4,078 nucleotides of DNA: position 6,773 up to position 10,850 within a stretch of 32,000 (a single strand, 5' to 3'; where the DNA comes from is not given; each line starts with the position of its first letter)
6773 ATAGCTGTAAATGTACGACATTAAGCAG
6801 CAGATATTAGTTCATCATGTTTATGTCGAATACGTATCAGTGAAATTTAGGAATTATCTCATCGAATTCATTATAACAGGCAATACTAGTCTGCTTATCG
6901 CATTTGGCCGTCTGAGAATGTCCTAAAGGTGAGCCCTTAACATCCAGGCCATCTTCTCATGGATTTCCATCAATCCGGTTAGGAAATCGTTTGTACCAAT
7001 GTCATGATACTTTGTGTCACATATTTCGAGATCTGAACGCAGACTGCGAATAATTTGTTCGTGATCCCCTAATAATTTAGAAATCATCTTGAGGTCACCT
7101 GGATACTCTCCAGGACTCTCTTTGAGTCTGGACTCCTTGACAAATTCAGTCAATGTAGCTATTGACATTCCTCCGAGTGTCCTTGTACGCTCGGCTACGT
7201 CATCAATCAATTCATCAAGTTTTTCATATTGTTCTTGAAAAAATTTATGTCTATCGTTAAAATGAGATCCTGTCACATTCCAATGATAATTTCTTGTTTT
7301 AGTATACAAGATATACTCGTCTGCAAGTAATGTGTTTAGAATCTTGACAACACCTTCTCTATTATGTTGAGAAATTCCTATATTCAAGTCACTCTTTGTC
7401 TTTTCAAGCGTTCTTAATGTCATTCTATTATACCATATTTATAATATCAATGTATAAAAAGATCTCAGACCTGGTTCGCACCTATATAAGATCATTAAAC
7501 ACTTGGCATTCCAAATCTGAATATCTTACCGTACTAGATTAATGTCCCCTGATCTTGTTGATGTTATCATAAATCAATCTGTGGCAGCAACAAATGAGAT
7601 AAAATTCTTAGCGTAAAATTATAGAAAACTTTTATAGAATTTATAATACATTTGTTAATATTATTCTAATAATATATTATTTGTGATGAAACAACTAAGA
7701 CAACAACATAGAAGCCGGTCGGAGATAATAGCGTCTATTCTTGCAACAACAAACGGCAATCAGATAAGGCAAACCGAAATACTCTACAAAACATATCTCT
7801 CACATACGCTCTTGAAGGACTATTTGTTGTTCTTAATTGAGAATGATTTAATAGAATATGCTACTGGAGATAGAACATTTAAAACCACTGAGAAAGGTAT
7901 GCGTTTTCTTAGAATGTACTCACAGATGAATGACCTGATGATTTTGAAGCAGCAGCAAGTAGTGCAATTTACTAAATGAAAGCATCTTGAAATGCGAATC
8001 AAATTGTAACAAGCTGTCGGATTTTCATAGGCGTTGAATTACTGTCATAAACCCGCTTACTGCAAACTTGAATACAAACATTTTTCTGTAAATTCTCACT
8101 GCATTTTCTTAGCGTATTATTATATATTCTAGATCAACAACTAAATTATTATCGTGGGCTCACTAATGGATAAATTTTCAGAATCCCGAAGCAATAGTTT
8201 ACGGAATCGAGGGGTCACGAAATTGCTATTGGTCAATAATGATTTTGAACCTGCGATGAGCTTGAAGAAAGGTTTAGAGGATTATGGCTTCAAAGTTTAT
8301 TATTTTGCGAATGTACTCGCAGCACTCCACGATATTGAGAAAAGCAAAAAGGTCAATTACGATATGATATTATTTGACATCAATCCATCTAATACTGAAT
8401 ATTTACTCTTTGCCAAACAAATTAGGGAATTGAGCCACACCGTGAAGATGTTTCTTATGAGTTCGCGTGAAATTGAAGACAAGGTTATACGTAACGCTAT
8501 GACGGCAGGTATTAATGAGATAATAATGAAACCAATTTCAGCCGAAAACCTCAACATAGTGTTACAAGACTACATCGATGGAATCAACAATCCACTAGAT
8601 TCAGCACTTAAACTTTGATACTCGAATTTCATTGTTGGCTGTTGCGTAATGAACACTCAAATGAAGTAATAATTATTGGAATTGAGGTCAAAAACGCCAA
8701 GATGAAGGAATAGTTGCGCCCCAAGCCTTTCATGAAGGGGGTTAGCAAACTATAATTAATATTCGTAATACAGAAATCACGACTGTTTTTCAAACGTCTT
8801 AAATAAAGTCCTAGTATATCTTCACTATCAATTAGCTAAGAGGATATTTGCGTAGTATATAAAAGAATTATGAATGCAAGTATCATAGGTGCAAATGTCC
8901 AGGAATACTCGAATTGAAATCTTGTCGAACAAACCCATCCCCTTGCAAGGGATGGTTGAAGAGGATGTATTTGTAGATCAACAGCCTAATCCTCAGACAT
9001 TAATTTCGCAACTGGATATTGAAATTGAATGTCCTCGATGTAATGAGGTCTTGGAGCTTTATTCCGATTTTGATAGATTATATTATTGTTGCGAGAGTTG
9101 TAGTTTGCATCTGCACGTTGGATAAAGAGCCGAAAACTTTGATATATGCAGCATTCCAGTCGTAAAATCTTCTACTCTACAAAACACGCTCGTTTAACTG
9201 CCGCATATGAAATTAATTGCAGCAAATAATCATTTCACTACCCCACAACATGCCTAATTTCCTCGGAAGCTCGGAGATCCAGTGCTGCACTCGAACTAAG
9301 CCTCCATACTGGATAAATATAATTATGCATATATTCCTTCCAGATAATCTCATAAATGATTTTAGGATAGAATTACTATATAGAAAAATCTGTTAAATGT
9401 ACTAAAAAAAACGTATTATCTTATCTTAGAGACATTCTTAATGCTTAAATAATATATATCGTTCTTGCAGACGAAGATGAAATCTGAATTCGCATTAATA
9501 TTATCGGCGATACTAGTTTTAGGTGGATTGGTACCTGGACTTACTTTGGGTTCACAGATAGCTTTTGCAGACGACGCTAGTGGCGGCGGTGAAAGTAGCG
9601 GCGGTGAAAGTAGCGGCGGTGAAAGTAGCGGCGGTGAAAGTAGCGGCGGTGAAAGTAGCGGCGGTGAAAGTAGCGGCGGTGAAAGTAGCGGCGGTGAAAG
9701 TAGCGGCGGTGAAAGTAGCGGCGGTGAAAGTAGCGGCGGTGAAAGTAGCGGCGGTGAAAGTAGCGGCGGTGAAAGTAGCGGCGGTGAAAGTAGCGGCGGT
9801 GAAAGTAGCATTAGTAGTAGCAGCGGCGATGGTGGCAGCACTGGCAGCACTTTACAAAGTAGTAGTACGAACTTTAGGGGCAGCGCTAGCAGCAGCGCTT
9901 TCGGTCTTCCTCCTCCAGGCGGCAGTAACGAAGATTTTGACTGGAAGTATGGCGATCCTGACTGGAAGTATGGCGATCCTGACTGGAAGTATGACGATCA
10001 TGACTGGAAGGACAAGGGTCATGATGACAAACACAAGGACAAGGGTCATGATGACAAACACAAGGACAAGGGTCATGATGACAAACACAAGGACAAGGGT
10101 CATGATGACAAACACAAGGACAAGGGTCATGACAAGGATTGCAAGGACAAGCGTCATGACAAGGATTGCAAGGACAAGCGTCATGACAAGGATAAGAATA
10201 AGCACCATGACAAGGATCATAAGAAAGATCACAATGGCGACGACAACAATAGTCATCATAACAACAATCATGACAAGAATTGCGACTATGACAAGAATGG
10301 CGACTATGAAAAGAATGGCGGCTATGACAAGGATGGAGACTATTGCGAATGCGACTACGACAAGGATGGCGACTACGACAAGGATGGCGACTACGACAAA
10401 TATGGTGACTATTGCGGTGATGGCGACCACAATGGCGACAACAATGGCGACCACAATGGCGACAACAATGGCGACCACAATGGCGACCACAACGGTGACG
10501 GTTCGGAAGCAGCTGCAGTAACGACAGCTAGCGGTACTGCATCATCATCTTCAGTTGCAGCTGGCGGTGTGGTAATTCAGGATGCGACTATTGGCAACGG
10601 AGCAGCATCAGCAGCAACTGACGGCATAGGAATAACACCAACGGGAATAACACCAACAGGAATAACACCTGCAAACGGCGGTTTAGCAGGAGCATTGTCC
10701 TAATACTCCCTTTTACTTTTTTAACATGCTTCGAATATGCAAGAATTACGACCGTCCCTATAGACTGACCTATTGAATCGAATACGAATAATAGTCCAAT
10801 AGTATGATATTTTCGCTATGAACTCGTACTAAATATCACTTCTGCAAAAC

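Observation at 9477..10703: Secreted protein assembled from six different in-frame tandem-repeat families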

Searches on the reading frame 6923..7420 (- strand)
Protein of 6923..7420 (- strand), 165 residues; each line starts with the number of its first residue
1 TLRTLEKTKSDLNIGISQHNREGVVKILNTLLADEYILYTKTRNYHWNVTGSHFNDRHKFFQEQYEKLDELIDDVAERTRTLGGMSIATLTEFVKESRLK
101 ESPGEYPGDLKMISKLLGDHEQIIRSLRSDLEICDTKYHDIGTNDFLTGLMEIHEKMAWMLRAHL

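Call 8: search_protein_families(library=pfam, proteins=[window:6923-7420:-], max_evalue=0.01)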
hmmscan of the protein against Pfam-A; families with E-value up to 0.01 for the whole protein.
window:6923-7420:- (165 aa): 2 families
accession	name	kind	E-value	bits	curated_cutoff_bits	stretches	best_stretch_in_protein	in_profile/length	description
PF00210.30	Ferritin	-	2.6e-28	99.2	24.5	1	26-165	2-136/142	Ferritin-like domain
PF19174.5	DUF5856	-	0.0078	17.7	34.6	0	56-131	8-83/94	Family of unknown function (DUF5856)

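Call 9: search_protein_families(library=ncbifam, proteins=[window:6923-7420:-], max_evalue=0.01)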
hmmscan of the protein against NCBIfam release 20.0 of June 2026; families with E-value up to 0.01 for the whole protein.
window:6923-7420:- (165 aa): 3 families
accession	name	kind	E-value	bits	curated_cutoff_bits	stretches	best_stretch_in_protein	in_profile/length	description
NF041388.1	DNAstvprot_Halo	equivalog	2.1e-22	79.8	170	1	12-162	12-161/171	DNA starvation/stationary phase protection protein DpsA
NF006975.0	PRK09448.1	equivalog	2.1e-20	73.4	114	1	13-165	18-166/168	DNA starvation/stationary phase protection protein Dps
NF052461.1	DNAProtecDpsACyan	equivalog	1.9e-15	57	300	1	11-130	15-134/176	DNA starvation/stress protection protein DpsA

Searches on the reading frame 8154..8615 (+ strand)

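Call 8: search_protein_families(library=pfam, proteins=[window:8154-8615:+], max_evalue=0.01)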
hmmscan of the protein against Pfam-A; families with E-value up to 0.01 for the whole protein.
window:8154-8615:+ (154 aa): 3 families
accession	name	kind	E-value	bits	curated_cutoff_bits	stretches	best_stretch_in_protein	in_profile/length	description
PF00072.30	Response_reg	-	2.1e-12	47.7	30.2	1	25-134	2-107/111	Response regulator receiver domain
PF03033.26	Glyco_transf_28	-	0.00034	21.1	26.2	0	30-72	11-53/139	Glycosyltransferase family 28 N-terminal domain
PF24896.1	Receiver_CRE1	-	0.0024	18.5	27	1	75-139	73-133/136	AHK4/CRE1/WOL first receiver domain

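Call 9: search_protein_families(library=ncbifam, proteins=[window:8154-8615:+], max_evalue=0.01)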
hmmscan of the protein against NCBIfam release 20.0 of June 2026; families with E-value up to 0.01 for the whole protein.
window:8154-8615:+ (154 aa): 50 families (the best 25 are shown)
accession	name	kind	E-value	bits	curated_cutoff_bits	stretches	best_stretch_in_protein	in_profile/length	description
NF038297.2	hybrid_HK_HrmK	equivalog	5.7e-09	35.2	725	1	18-140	487-607/607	hybrid histidine kinase/response regulator HrmK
NF051850.1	RespRegRprY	equivalog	6.8e-09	35.5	370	1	22-137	5-116/234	response regulator transcription factor RprY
TIGR02956.1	TMAO_torS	equivalog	3.1e-08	32.2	676.5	1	21-143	701-822/967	TMAO reductase system sensor histidine kinase/response regulator TorS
NF041733.1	resp_reg_CseB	equivalog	2e-07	30.6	350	1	23-133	2-107/228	two-component system response regulator CseB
NF045914.1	RespRegNblR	equivalog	4.4e-07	29.7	300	1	22-141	7-122/228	response regulator transcription factor NblR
NF010076.0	PRK13557.1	subfamily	4.6e-07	28.6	631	1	10-145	404-537/540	histidine kinase famiy protein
NF007135.0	PRK09581.1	equivalog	4.8e-07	29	474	1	13-133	147-264/457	PleD family two-component system response regulator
TIGR01387.1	cztR_silR_copR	subfamily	5.3e-07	29.5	279.2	1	25-133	2-106/218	heavy metal response regulator transcription factor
NF008099.0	PRK10841.1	equivalog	1.1e-06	26.8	920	1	20-143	823-942/949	two-component system sensor histidine kinase RcsC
NF008378.0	PRK11173.1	equivalog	1.2e-06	28.1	334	1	23-139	5-116/238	two-component system response regulator ArcA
NF041947.1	LuxQ_Vibrio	equivalog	2.1e-06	25.9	1200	1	22-140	723-838/843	quorum-sensing autoinducer 2 sensor kinase/phosphatase LuxQ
NF012023.0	PRK15479.1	equivalog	2.3e-06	27.3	337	1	23-138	2-113/224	transcriptional regulator TctD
NF052313.1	T9SS_RR_PorX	equivalog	4.6e-06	25.7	300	1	41-141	20-116/513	T9SS response regulator signal transducer PorX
NF008034.0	PRK10766.1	equivalog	8.1e-06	25.5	275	1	23-136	4-112/231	two-component system response regulator TorR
NF041734.1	resp_reg_RppA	equivalog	1.6e-05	24.3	250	1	23-134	2-111/229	two-component system response regulator RppA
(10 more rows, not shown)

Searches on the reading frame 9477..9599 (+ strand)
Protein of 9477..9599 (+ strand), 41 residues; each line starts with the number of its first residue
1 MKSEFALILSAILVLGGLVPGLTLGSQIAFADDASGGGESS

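Call 51: find_homologous_proteins(query=A5, max_evalue=1)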
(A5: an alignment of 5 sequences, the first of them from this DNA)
Query A5 (5 sequences) (41 aa, profile of the alignment): 4 proteins with E <= 1 among 18 candidates.
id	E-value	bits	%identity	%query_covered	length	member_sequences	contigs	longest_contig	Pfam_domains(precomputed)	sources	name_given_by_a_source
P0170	1.8e-16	77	52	76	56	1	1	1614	-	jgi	jgi:hypothetical protein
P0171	1.2e-15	75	49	100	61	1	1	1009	-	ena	-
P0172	1.1e-14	72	61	80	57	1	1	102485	-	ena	-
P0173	2.0e-14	71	52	76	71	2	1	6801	-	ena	-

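Call 53: find_encoding_contigs(protein=P0172, flank=10000, max_places=3)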
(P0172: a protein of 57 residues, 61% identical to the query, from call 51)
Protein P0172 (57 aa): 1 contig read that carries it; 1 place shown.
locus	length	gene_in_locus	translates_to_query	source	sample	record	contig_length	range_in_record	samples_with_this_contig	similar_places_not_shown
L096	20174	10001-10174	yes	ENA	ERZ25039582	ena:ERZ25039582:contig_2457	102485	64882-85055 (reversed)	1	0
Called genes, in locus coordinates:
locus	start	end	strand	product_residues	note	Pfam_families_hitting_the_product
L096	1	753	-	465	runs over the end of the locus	-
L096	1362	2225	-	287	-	PF12802:MarR_2 (weak)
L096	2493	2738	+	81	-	-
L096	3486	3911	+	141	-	-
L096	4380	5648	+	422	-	PF07690:MFS_1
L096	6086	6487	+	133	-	-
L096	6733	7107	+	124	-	-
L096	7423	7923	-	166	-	PF00210:Ferritin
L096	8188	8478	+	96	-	PF14947:HTH_45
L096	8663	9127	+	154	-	PF00072:Response_reg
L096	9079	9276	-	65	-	-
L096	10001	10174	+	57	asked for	-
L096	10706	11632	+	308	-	PF01964:ThiC_Rad_SAM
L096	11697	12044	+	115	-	PF01964:ThiC_Rad_SAM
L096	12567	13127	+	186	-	-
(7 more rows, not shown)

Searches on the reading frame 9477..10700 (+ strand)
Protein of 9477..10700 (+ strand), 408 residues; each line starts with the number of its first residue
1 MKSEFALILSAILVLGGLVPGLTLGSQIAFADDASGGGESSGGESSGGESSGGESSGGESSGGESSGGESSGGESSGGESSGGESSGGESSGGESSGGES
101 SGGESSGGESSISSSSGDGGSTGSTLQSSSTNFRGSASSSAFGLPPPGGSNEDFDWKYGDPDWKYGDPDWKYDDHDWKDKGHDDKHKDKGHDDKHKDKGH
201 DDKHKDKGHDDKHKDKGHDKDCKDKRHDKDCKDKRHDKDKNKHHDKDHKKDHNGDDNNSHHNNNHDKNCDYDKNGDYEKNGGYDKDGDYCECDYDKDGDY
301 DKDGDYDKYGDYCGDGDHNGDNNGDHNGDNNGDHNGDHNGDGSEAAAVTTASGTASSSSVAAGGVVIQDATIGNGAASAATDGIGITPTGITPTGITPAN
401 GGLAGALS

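Call 8: search_protein_families(library=pfam, proteins=[window:9477-10700:+], max_evalue=0.01)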
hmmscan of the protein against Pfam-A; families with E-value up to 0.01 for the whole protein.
window:9477-10700:+ (408 aa): 1 family
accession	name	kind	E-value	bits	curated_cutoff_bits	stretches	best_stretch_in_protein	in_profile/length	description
PF22807.2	TrAA12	-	0.00049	19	30.9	1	294-366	385-453/463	TrAA12-like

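Call 9: search_protein_families(library=ncbifam, proteins=[window:9477-10700:+], max_evalue=0.01)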
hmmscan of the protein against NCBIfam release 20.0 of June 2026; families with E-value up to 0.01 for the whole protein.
window:9477-10700:+ (408 aa): 0 families

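Call 10: find_encoding_contigs(protein=window:9477-10700:+, flank=10000, max_places=10)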
Protein window:9477-10700:+ (408 aa): no gene with exactly this product is on record in the collection.

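Call 12: find_homologous_proteins(query=window:9477-10700:+, max_evalue=0.01)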
Query window:9477-10700:+: 8000 candidates shared short words with the query, none scored E <= 0.01.
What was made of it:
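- Tried and rejected: No hit at E<=0.01 (call 12).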

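Call 38: search_protein_representatives(protein=window:9477-10700:+)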
Query: 408 residues. Proteins with E-value up to 0.001 (for the whole library): 655; up to 1e-10: 52; up to 1e-30: 1. The best 150 are listed.
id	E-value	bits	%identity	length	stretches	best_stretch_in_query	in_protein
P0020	4.4e-34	134.7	39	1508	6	36-131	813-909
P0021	7.1e-30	120.8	57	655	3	5-110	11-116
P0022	1.3e-25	106.7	89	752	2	35-124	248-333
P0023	3.4e-25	105.4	39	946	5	38-109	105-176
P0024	4.1e-24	101.8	71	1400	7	47-109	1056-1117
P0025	4.9e-22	95.0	39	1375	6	37-116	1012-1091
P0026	5.0e-19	85.1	51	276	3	12-110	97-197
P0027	5.8e-19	84.8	64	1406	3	35-110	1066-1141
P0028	7.4e-19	84.5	57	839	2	37-130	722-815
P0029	1.1e-18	83.9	69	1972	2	37-117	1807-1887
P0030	1.9e-17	79.8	57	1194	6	35-115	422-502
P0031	5.9e-17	78.2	57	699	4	35-118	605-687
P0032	8.0e-17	77.8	38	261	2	5-108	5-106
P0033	8.8e-17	77.6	37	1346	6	43-110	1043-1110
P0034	2.3e-16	76.3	53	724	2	36-147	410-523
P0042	1.3e-14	70.4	59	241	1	11-144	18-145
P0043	2.2e-14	69.8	98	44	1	365-408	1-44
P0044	4.7e-14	68.7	66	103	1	285-408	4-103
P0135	4.6e-08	48.9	56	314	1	2-120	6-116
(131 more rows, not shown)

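Call 39: predict_structure(protein=window:9477-10700:+)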
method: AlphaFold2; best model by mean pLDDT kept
length: 408 residues; sequences in the alignment: 1
mean_pLDDT: 39.3   pTM: 0.15
mean pLDDT of the five models: 39.3, 38.2, 35.8, 35.4, 34.2
residues with pLDDT >= 90: 0; 70-90: 0; 50-70: 44; < 50: 364
segments of 3 or more residues with pLDDT < 50: 1-3, 18-20, 22-141, 146-152, 180-221, 223-229, 231-408
pLDDT, mean of each block of 10 residues (from residue 1): 50 53 42 33 33 30 30 32 32 36 37 37 36 39 45 54 57 55 42 39 39 40 42 40 39 34 36 39 43 41 39 37 37 39 32 33 36 42 39 38 39
secondary structure, 60 per line:
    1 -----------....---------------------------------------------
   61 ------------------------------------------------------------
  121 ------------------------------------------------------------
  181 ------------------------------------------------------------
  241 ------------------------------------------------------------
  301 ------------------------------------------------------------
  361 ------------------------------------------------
elements in order: H12-15
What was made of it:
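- AlphaFold2 mean pLDDT is 39 with no secondary structure beyond the signal peptide (call 39).
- Tried and rejected: Mean pLDDT is 39, so no fold search was justified (call 39).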

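Call 41: find_encoding_contigs(protein=P0044, flank=10000, max_places=6)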
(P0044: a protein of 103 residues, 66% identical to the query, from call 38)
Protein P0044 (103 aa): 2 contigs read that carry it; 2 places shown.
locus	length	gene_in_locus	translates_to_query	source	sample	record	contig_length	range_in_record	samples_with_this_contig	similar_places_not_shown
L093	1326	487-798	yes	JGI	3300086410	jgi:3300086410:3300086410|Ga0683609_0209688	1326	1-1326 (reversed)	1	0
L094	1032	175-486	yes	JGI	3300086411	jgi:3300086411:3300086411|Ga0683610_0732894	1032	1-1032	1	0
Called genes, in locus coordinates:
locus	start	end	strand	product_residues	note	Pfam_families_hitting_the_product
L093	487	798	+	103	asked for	-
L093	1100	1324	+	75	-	?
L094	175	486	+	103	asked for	-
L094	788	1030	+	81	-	?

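Call 42: find_encoding_contigs(protein=P0043, flank=10000, max_places=6)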
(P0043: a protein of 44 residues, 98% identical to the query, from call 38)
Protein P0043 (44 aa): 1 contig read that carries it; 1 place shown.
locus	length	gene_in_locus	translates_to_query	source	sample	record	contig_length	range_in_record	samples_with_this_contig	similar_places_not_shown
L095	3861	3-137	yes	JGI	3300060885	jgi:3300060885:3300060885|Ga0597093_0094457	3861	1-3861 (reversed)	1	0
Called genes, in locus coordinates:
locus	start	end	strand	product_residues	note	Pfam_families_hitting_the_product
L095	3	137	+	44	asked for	?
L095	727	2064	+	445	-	PF01964:ThiC_Rad_SAM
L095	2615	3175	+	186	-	-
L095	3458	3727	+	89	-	PF14947:HTH_45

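Call 58: search_solved_structures(query=window:9570-10700:+, max_evalue=1)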
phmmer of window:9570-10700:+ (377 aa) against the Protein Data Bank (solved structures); distinct sequences matched with E-value up to 1: 3.
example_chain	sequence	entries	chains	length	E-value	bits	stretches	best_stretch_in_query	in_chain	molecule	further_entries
4wqo_A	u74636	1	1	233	0.079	15.3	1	5-43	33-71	Von Hippel-Lindau disease tumor suppressor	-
8qu8_A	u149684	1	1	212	0.28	13.5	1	5-43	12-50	von Hippel-Lindau disease tumor suppressor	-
8qvu_F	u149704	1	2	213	0.28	13.5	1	5-43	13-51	von Hippel-Lindau disease tumor suppressor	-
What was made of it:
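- On SmbP-type small metal-binding protein: No PDB chain matched at E<=1 apart from a spurious VHL low-complexity hit (call 58), and I could not confirm that SmbP is in that copy of the PDB.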
